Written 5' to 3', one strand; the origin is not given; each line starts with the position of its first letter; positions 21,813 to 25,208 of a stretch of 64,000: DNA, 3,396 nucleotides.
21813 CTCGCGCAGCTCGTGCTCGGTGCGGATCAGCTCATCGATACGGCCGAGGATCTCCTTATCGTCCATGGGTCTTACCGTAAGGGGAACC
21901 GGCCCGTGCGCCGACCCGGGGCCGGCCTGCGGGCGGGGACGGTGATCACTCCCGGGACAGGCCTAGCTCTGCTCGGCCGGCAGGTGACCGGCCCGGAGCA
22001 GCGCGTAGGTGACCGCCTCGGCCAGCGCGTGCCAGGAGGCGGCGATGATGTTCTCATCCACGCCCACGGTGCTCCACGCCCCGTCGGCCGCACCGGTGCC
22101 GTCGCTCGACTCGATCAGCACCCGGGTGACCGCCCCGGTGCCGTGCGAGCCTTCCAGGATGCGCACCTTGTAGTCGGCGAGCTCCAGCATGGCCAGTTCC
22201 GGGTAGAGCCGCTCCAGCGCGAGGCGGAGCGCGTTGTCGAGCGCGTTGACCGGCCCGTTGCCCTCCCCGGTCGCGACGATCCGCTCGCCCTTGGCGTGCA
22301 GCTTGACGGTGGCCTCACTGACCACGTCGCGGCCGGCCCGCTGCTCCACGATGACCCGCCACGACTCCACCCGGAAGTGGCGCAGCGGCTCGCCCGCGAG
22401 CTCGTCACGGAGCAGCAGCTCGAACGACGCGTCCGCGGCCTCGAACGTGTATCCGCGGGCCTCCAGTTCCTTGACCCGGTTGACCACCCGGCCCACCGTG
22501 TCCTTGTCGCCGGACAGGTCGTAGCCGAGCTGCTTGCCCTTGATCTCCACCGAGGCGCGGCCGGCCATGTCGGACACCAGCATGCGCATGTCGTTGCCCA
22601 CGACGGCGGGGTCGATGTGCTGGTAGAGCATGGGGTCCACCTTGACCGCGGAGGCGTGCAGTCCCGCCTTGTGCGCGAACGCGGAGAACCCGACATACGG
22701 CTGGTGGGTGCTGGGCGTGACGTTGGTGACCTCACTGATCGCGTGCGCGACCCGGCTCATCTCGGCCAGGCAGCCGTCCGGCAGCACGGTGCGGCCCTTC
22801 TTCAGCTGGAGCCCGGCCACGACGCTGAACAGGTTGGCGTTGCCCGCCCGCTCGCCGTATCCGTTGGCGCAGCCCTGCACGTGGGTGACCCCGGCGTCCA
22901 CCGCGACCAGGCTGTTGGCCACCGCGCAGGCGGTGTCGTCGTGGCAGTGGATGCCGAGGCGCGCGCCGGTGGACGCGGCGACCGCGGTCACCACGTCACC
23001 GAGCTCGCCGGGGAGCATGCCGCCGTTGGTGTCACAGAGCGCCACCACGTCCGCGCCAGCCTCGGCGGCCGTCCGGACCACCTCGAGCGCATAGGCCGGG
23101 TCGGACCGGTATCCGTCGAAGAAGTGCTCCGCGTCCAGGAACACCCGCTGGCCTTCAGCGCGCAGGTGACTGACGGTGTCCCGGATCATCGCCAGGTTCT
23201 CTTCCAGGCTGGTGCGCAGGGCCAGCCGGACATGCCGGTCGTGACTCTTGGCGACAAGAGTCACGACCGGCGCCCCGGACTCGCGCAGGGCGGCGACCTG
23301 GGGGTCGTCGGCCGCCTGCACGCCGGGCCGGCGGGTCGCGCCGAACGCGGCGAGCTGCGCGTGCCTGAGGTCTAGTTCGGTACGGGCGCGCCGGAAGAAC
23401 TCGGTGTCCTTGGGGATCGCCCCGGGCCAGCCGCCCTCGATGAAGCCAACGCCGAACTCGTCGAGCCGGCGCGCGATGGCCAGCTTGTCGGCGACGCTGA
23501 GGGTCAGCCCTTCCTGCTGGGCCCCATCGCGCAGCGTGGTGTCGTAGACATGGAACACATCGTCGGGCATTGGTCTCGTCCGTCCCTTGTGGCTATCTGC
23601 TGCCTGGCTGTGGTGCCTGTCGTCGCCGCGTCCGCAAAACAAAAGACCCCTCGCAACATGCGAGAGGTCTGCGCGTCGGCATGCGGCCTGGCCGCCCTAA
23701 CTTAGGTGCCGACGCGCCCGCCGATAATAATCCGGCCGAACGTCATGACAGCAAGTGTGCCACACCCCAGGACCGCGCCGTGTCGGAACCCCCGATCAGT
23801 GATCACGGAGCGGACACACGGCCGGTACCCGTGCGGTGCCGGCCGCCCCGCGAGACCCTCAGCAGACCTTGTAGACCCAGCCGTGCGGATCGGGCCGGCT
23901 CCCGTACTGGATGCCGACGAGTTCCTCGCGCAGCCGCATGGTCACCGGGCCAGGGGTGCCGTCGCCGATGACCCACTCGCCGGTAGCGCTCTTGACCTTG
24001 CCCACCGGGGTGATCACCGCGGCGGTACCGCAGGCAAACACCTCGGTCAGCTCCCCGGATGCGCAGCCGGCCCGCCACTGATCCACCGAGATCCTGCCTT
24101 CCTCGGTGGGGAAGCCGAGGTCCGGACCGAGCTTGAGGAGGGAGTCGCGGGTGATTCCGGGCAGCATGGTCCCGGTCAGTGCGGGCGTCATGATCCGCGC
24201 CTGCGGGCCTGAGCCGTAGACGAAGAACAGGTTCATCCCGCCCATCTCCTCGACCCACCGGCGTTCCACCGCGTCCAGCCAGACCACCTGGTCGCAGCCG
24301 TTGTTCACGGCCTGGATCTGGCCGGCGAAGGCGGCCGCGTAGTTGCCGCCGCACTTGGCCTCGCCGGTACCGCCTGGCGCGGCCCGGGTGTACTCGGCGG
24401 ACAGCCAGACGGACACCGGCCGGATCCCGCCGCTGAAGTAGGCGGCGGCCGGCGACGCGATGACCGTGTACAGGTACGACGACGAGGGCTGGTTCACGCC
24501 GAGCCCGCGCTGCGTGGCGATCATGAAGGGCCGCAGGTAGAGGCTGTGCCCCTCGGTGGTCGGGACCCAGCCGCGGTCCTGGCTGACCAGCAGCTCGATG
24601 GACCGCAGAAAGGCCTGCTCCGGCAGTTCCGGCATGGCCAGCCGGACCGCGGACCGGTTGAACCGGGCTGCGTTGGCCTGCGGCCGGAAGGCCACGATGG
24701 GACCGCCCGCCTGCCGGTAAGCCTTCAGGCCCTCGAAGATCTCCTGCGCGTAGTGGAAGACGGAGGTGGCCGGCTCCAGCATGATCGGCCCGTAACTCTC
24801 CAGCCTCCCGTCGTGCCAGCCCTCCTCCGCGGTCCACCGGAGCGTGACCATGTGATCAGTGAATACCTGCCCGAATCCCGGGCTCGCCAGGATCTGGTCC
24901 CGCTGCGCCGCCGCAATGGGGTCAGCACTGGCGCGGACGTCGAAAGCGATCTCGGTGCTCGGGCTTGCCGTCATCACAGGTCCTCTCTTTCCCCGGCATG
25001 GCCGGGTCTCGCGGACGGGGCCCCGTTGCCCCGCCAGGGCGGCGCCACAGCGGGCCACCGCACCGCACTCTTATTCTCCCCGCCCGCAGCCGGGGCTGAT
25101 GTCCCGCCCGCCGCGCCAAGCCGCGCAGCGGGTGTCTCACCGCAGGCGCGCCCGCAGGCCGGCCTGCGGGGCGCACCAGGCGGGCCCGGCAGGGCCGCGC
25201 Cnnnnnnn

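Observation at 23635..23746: Leader peptide with three consecutive Ile codons plus terminator upstream of cimA: candidate isoleucine attenuator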

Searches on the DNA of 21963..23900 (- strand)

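Call 25: search_rna_families(source=window, start=23500, end=23900, threshold=evalue, max_evalue=10)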
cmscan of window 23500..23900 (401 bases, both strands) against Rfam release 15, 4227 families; matches with E-value up to 10: 7.
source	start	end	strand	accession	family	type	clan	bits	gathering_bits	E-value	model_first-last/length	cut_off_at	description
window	23634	23673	-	RF00489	ctRNA_p42d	Gene; antisense;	-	15.8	50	1.4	1-46/46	no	ctRNA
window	23753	23854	+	RF01812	Pxr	Gene; sRNA;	-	15.1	80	2.9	1-109/109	no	Pxr regulatory sRNA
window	23639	23771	-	RF02868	ncS037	Gene; sRNA;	-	14.6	112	4.4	1-152/152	no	Burkholderia sRNA 37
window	23640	23748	-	RF02552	RcsR1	Gene; sRNA;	-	13.2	60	4.6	1-96/96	no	RcsR1 sRNA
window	23576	23668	+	RF02236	asX2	Gene; sRNA;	-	12.8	70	6.2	1-87/87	no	Xanthomonas sRNA asX2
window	23830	23846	+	RF01840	ovine_lenti_FSE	Cis-reg; frameshift_element;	-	12.1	45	9.3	10-26/54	no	ribosomal frameshift element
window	23743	23824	-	RF00065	snoR9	Gene; snRNA; snoRNA; CD-box;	CL00132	10.7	90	5.1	1-87/128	no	Small nucleolar RNA snoR9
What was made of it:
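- On Any Rfam 15 family (T-box, ilvB motifs, amino-acid leaders): The best sub-threshold hit on the leader is 15.8 bits, to an unrelated ctRNA (call 25).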

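Call 41: build_rna_model(alignment_id=A1, structure=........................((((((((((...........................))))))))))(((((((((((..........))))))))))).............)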
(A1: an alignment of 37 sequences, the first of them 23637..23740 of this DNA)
Model R1 built from alignment A1 (37 sequences, 116 columns); structure: as given.
model positions 81; base pairs 21; branch points 1; effective number of sequences 3.35; information 0.7 bits per position. Calibrated on 0.2 Mb of random sequence (short: E-values are rough).
structure used (alignment columns):
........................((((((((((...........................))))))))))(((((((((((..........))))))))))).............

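Call 42: search_with_rna_model(model_id=R1, source=window, max_evalue=10, show_alignments=3)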
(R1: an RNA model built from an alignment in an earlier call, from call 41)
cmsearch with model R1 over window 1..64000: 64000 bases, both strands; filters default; matches with E-value up to 10: 4.
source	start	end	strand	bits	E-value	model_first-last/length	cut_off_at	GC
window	23637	23737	-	72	1.4e-17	1-81/81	no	0.63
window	32554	32649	-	25.2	0.00011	1-81/81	no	0.6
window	23644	23670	+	15.3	0.056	49-74/81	no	0.59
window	6430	6513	+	11.5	0.64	1-81/81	no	0.73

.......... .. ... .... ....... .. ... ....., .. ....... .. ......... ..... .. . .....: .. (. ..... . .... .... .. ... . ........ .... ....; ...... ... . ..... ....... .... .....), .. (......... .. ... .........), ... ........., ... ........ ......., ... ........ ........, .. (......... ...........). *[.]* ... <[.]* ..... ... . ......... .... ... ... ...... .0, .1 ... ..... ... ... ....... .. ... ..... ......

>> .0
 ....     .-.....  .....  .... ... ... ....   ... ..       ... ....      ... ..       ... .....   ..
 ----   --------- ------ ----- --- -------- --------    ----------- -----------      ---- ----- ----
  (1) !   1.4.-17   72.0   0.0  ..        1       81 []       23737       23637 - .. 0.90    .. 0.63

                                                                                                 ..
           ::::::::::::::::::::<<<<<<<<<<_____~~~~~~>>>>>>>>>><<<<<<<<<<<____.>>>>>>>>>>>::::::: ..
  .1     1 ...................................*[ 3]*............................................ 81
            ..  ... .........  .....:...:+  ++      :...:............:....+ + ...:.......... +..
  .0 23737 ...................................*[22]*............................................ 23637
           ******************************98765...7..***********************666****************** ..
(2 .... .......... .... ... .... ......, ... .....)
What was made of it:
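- On Actinobacterial ilvB-type leader (ilvL / ilvB-II-like): The regulatory codons, spacer, clamp and terminator all align in register (call 42).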

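Call 43: search_with_rna_model(model_id=R1, sources=[L001, L002, L003, L004, L005, L006, L007, L008, L009, L010, L011, L012, L013, L014, L015, L016, L017, L018, L019, L020, L021, L022, L023, L024, L025, L026, L027, L028, L029, L030, L031, L032, L033, L034, L035, L036, L037, L038, L039, L040, L041, L042, L043, L044, L045, L046, L047, L048, L049, L050, L051, L052, L053, L054, L055, L056, L057, L058, L059, L060, L061, L062, L063, L064, L065, L066, L067, L068, L069, L070, L071, L072, L073, L074, L075, L076, L077, L078, L079, L080], max_evalue=1)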
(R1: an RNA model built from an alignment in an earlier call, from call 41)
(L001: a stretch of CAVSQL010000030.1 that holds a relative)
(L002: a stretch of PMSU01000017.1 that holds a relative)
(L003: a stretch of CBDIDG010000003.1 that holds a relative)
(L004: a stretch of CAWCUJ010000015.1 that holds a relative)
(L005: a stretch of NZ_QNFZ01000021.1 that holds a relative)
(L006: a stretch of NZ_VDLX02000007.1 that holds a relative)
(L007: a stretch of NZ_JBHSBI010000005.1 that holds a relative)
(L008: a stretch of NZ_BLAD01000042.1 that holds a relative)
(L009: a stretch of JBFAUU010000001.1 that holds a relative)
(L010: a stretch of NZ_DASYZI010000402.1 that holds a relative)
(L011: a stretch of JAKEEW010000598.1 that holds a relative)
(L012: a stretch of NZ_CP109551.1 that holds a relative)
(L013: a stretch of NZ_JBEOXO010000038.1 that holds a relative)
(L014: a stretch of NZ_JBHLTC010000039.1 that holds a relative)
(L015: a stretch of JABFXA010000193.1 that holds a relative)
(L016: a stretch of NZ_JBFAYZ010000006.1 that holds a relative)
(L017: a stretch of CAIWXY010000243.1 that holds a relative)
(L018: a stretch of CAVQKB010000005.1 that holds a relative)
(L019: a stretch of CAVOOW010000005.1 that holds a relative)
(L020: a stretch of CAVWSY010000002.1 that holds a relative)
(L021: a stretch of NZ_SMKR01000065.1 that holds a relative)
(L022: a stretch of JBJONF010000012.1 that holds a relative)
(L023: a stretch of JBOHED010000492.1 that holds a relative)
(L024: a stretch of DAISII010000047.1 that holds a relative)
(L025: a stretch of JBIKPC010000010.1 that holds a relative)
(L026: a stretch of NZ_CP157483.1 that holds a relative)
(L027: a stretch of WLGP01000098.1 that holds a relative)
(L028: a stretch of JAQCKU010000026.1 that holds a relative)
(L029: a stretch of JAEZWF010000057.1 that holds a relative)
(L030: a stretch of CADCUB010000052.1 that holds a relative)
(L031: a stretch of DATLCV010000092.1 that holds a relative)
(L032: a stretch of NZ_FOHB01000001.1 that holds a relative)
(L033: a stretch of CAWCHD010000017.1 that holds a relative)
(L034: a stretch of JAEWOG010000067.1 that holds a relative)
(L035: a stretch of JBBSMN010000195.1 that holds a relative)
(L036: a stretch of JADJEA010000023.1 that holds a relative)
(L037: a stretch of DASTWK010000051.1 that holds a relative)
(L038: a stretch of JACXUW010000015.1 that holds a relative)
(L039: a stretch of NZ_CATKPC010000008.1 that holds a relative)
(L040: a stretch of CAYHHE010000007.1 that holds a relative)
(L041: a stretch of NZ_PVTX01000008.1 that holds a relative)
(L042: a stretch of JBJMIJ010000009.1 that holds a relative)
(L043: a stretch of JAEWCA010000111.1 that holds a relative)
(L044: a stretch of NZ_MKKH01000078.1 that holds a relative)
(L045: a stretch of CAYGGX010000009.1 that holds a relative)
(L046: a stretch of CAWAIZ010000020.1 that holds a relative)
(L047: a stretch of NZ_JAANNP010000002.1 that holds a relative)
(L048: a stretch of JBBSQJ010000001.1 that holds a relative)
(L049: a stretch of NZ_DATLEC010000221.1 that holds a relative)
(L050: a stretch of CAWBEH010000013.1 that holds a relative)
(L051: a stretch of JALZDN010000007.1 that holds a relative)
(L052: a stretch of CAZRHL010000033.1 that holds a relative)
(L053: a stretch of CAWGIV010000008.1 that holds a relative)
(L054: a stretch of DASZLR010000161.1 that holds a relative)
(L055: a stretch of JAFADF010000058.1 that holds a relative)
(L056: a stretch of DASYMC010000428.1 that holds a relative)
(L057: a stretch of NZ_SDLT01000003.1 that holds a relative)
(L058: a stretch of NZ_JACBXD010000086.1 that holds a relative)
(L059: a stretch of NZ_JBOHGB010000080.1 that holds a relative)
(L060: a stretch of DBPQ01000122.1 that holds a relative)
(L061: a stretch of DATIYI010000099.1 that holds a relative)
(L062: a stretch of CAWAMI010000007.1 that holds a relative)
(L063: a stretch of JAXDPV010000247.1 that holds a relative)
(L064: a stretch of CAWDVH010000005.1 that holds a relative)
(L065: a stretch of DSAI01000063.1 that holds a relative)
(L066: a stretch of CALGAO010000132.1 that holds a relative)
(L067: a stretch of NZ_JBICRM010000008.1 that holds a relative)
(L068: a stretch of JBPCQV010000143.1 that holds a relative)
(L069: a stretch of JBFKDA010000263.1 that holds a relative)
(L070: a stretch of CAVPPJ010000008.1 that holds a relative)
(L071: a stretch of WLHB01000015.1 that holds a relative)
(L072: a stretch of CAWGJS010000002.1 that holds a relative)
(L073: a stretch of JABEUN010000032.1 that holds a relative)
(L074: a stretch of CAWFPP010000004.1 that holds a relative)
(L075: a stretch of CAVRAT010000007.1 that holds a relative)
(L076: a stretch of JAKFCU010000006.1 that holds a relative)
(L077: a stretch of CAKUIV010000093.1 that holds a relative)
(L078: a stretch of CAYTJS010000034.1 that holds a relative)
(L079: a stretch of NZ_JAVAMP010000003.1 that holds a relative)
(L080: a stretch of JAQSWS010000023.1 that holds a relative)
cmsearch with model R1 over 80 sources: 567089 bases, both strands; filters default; matches with E-value up to 1: 60.
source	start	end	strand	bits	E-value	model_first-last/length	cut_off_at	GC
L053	2852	2938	+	87.2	7.8e-21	1-81/81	no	0.61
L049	2854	2944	+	85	3.1e-20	1-81/81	no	0.65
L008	2858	2944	+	84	6.2e-20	1-81/81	no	0.63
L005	2896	2982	+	83.7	7.2e-20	1-81/81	no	0.61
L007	2879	2966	+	83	1.2e-19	1-81/81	no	0.61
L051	2839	2925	+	82.8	1.3e-19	1-81/81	no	0.62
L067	2882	2969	+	82.4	1.7e-19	1-81/81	no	0.6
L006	2880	2967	+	81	4.2e-19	1-81/81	no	0.62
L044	2827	2907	+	80.8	4.5e-19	1-81/81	no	0.64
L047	2850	2930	+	80.1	7e-19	1-81/81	no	0.7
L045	982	1061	+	78.9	1.5e-18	1-81/81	no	0.64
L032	2778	2853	+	78.3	2.2e-18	1-81/81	no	0.61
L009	2875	2962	+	78.3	2.3e-18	1-81/81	no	0.64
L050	2816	2892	+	77.8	3e-18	1-81/81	no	0.61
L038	2743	2820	+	77.7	3.2e-18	1-81/81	no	0.63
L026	2797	2872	+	77.2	4.6e-18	1-81/81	no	0.61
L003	2864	2953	+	77.1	4.7e-18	1-81/81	no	0.66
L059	2849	2937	+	76.8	5.7e-18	1-81/81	no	0.61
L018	2885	2961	+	76.3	8.1e-18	1-81/81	no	0.61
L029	2809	2884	+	75.6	1.2e-17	1-81/81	no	0.61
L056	2846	2933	+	74.8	2e-17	1-81/81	no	0.62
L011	2862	2947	+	74.5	2.4e-17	1-81/81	no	0.65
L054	2841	2943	+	74.3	2.8e-17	1-81/81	no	0.62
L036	2711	2785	+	74.3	2.8e-17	1-81/81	no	0.61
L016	2875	2959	+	74.2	3e-17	1-81/81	no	0.54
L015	2884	2960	+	74.1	3.2e-17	1-81/81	no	0.58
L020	2895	2970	+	74.1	3.3e-17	1-81/81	no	0.58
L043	322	399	+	73.9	3.6e-17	1-81/81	no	0.62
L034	2882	2958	+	73.6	4.5e-17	1-81/81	no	0.6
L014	2861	2944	+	72.2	1e-16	1-81/81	no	0.55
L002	2854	2961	+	72.1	1.2e-16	1-81/81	no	0.69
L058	184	276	+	71.4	1.8e-16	1-81/81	no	0.6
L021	2867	2951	+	70.6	2.9e-16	1-81/81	no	0.58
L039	2777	2855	+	69.6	5.4e-16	1-81/81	no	0.7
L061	2803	2944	+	69.4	6.2e-16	1-81/81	no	0.63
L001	2852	2952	+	68.7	1e-15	1-81/81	no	0.68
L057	2834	2926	+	68.1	1.4e-15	1-81/81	no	0.57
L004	2832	2953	+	66.4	4.2e-15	1-81/81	no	0.66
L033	2882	2957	+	65.7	6.6e-15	1-81/81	no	0.63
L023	2353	2440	+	64.3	1.6e-14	1-81/81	no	0.65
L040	2870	2959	+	62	7.1e-14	1-81/81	no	0.63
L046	2872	2945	+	61.7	8.2e-14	1-81/81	no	0.62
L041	2865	2944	+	60.4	1.9e-13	1-81/81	no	0.62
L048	2860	2936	+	59.6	3.1e-13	1-81/81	no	0.52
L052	2878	2955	+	56.6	2.1e-12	1-81/81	no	0.64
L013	2753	2875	+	56.6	2.2e-12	1-81/81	no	0.67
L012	2748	2871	+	55.7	3.7e-12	1-81/81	no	0.68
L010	2835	2940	+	54.2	9.9e-12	1-81/81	no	0.63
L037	2855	2941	+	53.3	1.7e-11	1-81/81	no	0.62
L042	2838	2946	+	46.2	1.6e-09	1-81/81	no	0.64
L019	2862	2949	+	40.3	6.7e-08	1-81/81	no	0.69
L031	2890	2979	+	35.7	1.3e-06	1-81/81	no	0.69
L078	784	864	+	32.9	7.1e-06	1-81/81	no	0.68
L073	873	951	+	29.7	5.4e-05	1-81/81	no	0.51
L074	759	836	+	29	8.5e-05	1-81/81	no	0.6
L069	1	71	+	22.4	0.0058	13-81/81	5'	0.65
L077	3761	3839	-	20.8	0.016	1-81/81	no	0.65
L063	965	1045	+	17.6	0.12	1-81/81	no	0.59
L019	2917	2942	-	15.9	0.35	49-74/81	no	0.77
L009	5024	5048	+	14.6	0.8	21-48/81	no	0.88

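Call 62: search_rna_families(sources=[L063, L064, L065, L066, L068, L070, L072, L073, L074, L075, L076, L077, L078, L079, L080, L017, L022, L030, L055, L062], threshold=gathering)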
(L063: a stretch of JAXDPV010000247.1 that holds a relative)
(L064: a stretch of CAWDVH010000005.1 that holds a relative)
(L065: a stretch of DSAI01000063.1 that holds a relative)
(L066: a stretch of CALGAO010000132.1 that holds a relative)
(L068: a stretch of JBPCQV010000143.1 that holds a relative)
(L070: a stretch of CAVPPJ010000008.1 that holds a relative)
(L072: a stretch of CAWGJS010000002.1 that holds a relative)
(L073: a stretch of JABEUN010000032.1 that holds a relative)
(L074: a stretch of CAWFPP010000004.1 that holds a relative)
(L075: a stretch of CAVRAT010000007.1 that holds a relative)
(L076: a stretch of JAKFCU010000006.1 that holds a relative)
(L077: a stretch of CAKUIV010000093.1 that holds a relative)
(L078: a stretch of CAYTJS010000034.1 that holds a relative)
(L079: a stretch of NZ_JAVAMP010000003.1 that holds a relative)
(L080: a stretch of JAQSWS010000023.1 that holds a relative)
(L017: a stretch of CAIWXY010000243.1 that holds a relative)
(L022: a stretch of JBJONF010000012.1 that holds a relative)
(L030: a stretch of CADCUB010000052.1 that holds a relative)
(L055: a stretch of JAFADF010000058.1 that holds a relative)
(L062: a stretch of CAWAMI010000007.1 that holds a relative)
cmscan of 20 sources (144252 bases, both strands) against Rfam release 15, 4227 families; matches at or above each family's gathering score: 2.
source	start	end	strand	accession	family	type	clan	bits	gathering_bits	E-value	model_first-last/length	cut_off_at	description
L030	7138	7210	+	RF00005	tRNA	Gene; tRNA;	CL00001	58.9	29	8e-10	1-71/71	no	tRNA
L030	6995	7066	+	RF00005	tRNA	Gene; tRNA;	CL00001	51.9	29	6.8e-08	1-71/71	no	tRNA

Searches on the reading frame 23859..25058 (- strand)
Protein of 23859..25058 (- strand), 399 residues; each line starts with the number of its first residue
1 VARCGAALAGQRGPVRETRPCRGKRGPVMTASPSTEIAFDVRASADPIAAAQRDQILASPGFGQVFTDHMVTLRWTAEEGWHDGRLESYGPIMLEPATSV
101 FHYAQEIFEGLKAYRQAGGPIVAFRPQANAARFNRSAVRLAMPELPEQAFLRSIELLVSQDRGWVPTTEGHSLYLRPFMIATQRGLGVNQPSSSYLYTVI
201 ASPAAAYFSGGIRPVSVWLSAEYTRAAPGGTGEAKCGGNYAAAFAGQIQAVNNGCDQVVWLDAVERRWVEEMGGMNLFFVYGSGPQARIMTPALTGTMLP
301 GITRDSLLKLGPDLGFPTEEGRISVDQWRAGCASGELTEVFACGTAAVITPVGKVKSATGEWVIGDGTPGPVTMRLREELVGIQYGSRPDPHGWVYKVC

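Call 6: search_protein_families(library=ncbifam, proteins=[window:23859-25058:-])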
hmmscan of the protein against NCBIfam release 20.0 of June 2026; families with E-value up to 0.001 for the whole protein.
window:23859-25058:- (399 aa): 11 families
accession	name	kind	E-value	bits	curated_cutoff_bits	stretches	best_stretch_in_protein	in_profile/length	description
NF009897.0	PRK13357.1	equivalog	2e-148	493.9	307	1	41-399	4-358/358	branched-chain amino acid aminotransferase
TIGR01123.1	ilvE_II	equivalog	3.7e-121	403.9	250.05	1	81-398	1-313/313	branched-chain-amino-acid transaminase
NF005146.0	PRK06606.1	equivalog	9e-38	129.9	279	1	80-398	9-306/307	branched-chain amino acid transaminase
TIGR01122.1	ilvE_I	equivalog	2e-32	112.5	245.55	1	83-397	3-297/298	branched-chain-amino-acid transaminase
NF005726.0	PRK07544.1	equivalog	1.9e-17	63.3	396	1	81-357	14-268/295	branched-chain amino acid aminotransferase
NF006185.0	PRK08320.1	subfamily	3.5e-13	49.4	363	1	102-380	27-279/292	branched-chain amino acid aminotransferase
NF009126.0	PRK12479.1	equivalog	2.2e-10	40.2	518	1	225-380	141-280/299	branched-chain-amino-acid transaminase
NF009896.0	PRK13356.1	equivalog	3.2e-10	39.6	262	1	79-356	9-262/287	branched-chain amino acid aminotransferase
NF005209.0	PRK06680.1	subfamily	7.7e-10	38.1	320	1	251-380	164-277/286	D-amino-acid transaminase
TIGR01121.1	D_amino_aminoT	equivalog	8.2e-07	28.5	277.45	1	286-380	187-271/276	D-amino-acid transaminase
NF005886.0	PRK07849.1-1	equivalog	1.6e-06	27.7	253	1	128-330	57-248/291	aminodeoxychorismate lyase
